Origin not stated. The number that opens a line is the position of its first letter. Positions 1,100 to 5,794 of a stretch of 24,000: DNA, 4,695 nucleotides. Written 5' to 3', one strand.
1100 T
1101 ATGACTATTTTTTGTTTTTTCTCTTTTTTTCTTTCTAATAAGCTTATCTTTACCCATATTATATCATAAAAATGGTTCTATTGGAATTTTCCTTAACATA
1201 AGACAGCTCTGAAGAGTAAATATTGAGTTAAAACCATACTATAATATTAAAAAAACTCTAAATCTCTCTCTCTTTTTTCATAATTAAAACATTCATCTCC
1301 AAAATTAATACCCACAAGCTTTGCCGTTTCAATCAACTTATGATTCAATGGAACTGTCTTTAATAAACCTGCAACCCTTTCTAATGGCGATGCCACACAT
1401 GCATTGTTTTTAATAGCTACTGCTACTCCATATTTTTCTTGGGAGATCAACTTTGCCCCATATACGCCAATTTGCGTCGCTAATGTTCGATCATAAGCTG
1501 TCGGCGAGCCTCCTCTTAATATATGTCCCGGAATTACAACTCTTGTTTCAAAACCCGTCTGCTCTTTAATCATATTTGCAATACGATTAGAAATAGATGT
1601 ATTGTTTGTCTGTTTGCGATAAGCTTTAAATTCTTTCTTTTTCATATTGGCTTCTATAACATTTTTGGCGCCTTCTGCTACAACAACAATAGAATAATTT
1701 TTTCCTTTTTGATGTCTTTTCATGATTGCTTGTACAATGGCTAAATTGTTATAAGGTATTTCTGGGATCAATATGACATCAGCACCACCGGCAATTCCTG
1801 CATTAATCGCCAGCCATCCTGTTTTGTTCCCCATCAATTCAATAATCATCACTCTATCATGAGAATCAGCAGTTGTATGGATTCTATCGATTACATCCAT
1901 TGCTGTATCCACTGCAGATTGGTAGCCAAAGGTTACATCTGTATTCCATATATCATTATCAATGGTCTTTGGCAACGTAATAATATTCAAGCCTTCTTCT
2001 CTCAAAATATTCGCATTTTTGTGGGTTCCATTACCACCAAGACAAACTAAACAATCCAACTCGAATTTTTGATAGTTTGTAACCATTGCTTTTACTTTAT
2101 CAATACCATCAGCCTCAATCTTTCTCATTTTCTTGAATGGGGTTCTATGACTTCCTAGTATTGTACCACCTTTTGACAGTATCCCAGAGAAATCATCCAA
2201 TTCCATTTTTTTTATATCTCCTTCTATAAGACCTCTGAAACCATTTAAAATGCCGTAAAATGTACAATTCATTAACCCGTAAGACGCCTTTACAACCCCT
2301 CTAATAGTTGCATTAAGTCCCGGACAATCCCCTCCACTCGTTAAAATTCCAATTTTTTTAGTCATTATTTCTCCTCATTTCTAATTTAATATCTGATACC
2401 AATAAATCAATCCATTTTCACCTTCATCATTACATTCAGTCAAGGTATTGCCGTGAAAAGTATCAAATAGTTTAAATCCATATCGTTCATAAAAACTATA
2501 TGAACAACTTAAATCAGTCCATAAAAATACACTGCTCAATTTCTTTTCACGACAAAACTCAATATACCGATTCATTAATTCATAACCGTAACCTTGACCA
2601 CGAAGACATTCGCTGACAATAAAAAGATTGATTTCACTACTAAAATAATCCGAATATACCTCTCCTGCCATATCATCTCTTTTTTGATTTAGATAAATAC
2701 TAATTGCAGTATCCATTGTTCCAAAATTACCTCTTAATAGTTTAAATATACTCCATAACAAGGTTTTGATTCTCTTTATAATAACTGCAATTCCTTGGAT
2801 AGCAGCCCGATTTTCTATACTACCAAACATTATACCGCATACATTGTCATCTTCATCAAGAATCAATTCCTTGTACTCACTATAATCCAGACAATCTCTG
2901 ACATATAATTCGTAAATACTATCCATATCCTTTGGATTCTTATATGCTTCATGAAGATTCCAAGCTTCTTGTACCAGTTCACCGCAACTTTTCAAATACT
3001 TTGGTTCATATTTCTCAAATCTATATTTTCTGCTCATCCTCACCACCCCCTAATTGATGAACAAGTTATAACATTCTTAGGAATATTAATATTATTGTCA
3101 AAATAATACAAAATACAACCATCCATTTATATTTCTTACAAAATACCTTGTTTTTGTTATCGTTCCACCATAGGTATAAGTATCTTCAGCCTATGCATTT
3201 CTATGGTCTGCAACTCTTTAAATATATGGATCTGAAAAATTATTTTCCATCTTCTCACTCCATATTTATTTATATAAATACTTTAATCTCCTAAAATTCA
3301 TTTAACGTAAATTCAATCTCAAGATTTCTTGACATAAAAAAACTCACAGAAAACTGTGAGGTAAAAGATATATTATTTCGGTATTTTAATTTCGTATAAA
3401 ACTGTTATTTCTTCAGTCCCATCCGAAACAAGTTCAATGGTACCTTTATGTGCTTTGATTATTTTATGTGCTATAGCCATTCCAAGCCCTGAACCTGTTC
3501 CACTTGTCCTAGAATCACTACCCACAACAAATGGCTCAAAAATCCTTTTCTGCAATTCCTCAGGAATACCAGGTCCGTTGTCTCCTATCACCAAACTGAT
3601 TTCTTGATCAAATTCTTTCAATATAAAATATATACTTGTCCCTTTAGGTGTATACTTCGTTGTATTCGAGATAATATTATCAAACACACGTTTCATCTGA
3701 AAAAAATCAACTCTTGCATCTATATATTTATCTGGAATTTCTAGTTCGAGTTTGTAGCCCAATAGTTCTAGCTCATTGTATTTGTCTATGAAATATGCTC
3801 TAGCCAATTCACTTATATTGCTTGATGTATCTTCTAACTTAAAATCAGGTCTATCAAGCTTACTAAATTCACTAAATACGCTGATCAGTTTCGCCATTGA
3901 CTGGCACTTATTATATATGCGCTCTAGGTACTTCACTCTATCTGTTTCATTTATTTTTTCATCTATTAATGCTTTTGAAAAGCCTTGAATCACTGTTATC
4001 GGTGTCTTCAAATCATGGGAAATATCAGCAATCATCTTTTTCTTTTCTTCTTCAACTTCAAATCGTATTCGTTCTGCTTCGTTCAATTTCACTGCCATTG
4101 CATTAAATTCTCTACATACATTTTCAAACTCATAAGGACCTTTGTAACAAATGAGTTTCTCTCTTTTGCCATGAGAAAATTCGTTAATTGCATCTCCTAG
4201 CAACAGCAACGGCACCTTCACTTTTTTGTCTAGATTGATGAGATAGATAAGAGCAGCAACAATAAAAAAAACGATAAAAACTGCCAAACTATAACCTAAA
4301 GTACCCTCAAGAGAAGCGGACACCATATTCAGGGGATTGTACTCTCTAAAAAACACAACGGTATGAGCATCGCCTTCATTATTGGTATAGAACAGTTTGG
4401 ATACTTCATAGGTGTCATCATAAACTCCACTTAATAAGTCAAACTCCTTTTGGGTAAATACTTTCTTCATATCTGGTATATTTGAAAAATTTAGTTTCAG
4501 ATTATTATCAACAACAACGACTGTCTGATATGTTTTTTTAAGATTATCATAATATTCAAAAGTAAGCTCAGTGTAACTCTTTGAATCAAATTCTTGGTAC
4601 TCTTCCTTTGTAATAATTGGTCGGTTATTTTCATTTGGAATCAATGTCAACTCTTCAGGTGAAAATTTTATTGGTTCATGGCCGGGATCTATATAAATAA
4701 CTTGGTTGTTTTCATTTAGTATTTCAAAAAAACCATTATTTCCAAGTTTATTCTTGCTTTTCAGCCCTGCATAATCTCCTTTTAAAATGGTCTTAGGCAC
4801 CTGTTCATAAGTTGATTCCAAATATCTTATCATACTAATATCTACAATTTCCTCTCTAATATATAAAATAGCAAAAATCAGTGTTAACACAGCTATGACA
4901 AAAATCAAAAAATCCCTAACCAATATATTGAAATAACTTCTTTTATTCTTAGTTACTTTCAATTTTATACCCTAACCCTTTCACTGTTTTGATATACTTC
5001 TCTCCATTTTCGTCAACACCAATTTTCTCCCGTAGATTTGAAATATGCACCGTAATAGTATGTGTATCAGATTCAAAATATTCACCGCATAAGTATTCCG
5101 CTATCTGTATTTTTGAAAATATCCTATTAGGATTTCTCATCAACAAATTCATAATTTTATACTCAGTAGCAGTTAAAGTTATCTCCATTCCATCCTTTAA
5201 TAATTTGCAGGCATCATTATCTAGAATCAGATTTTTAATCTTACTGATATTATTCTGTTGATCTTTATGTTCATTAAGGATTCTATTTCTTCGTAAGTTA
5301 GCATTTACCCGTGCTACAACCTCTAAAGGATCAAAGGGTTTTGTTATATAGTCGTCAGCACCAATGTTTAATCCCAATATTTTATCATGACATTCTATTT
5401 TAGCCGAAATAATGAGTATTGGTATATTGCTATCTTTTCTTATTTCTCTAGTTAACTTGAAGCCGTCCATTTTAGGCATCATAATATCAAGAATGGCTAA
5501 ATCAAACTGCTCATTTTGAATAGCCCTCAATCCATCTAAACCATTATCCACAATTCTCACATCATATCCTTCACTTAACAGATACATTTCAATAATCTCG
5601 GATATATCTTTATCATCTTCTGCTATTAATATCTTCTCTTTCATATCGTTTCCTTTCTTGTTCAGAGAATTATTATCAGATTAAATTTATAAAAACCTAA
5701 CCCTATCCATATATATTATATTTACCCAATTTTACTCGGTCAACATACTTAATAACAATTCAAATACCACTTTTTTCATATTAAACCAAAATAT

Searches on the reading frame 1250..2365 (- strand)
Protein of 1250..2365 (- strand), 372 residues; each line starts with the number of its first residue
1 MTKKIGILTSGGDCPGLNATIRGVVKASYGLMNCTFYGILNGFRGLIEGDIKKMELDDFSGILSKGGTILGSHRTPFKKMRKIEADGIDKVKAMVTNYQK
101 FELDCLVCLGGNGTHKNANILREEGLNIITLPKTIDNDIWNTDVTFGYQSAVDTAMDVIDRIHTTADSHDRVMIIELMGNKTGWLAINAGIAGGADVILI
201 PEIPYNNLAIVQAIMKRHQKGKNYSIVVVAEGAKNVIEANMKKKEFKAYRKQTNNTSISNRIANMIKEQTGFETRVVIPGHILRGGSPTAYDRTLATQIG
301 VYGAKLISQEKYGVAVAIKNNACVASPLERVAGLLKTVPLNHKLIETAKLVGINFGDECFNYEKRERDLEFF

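Call 94: search_protein_families(library=pfam, proteins=[window:1250-2365:-], max_evalue=0.001)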
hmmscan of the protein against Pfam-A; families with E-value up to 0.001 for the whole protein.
window:1250-2365:- (372 aa): 1 family
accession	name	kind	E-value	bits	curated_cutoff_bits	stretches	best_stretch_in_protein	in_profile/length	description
PF00365.25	PFK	-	2.6e-102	342.4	30.9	1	4-306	1-276/277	Phosphofructokinase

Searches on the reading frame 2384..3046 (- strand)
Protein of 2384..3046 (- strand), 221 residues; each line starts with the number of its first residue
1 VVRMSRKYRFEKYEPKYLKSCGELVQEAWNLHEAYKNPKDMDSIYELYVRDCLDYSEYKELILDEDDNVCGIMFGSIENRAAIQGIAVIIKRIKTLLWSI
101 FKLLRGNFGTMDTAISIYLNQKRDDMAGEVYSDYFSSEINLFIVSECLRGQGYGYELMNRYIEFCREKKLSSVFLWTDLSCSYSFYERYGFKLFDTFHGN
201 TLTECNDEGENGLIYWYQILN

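Call 94: search_protein_families(library=pfam, proteins=[window:2384-3046:-], max_evalue=0.001)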
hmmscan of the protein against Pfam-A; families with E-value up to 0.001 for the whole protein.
window:2384-3046:- (221 aa): 4 families
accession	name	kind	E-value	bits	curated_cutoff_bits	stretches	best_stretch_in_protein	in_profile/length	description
PF00583.31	Acetyltransf_1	-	6.7e-09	36.5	20.7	1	133-191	56-116/116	Acetyltransferase (GNAT) family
PF13508.13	Acetyltransf_7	-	1.1e-06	29.3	27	1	138-192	31-83/84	Acetyltransferase (GNAT) domain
PF13673.13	Acetyltransf_10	-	1.5e-06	28.6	23.6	1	124-192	40-108/128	Acetyltransferase (GNAT) domain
PF13527.13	Acetyltransf_9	-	0.00021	21.7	25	1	149-193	85-126/127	Acetyltransferase (GNAT) domain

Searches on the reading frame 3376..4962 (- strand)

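Call 94: search_protein_families(library=pfam, proteins=[window:3376-4962:-], max_evalue=0.001)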
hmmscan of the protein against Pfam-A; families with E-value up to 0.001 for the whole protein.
window:3376-4962:- (529 aa): 2 families
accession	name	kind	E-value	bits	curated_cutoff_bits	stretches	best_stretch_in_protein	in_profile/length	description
PF02518.31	HATPase_c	-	6.6e-21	75.3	26.4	1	422-516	5-101/111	Histidine kinase-, DNA gyrase B-, and HSP90-like ATPase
PF00512.31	HisKA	-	9e-15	54.9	26.9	1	307-371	2-65/66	His Kinase A (phospho-acceptor) domain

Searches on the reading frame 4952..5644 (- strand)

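Call 94: search_protein_families(library=pfam, proteins=[window:4952-5644:-], max_evalue=0.001)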
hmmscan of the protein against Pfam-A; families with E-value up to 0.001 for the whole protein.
window:4952-5644:- (231 aa): 2 families
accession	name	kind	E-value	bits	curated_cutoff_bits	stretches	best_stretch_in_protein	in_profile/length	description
PF00072.30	Response_reg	-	1.8e-29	102.6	30.2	1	5-113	1-110/111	Response regulator receiver domain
PF00486.34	Trans_reg_C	-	1.3e-23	83.3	26.2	1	153-227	2-76/77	Transcriptional regulatory protein, C terminal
